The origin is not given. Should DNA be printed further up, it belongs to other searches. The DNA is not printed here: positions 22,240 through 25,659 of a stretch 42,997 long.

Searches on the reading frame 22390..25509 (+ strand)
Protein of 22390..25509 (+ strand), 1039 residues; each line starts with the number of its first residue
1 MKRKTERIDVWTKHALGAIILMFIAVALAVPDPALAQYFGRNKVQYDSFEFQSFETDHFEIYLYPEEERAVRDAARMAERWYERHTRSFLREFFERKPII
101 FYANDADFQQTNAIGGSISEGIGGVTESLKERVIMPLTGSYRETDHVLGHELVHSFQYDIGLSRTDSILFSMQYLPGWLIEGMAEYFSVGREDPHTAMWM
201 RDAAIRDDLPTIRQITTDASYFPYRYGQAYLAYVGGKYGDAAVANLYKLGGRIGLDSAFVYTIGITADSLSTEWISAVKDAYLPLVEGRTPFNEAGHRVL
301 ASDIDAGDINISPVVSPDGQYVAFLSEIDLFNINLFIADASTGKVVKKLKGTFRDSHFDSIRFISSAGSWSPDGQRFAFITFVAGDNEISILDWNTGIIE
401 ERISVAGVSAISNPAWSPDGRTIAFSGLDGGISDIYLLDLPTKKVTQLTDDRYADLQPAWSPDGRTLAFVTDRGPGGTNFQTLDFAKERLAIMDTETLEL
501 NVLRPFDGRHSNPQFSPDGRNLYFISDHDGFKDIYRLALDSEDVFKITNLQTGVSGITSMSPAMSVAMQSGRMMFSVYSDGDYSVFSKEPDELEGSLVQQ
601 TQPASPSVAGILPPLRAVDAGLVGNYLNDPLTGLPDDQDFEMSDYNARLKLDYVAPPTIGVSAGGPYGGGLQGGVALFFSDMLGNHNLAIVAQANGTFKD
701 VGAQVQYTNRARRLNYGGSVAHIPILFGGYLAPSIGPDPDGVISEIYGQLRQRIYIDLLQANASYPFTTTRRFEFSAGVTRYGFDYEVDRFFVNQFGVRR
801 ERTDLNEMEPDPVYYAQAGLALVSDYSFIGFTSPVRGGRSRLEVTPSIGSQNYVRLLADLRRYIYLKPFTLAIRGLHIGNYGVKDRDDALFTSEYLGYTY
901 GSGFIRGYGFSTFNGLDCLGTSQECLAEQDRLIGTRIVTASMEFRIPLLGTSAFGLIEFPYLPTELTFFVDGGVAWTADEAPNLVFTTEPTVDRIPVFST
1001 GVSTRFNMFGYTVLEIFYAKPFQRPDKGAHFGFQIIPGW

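Call 7: search_protein_families(library=pfam, proteins=[window:22390-25509:+], max_evalue=0.001)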
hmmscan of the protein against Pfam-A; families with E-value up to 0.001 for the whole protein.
window:22390-25509:+ (1039 aa): 6 families
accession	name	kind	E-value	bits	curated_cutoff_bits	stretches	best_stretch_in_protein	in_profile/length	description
PF07676.18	PD40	-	9.9e-28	95.9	20.9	3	447-477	3-33/38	WD40-like Beta Propeller Repeat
PF00930.27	DPPIV_N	-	9.5e-11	41.5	22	0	392-452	28-82/354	Dipeptidyl peptidase IV (DPP IV) N-terminal region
PF25174.1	Beta-prop_THOC3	-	1.1e-10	41.4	305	2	369-474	53-151/272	THOC3 beta-propeller domain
PF01103.29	Omp85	-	3.6e-08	33.7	24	1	834-1034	132-318/325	Omp85 superfamily domain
PF04450.18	BSP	-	5.6e-05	23.5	23.8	1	142-202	100-148/207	Peptidase of plants and bacteria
PF24817.1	WD40_WDHD1_1st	-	0.00018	21.2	109.9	1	339-474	156-287/291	WDHD1 first WD40 domain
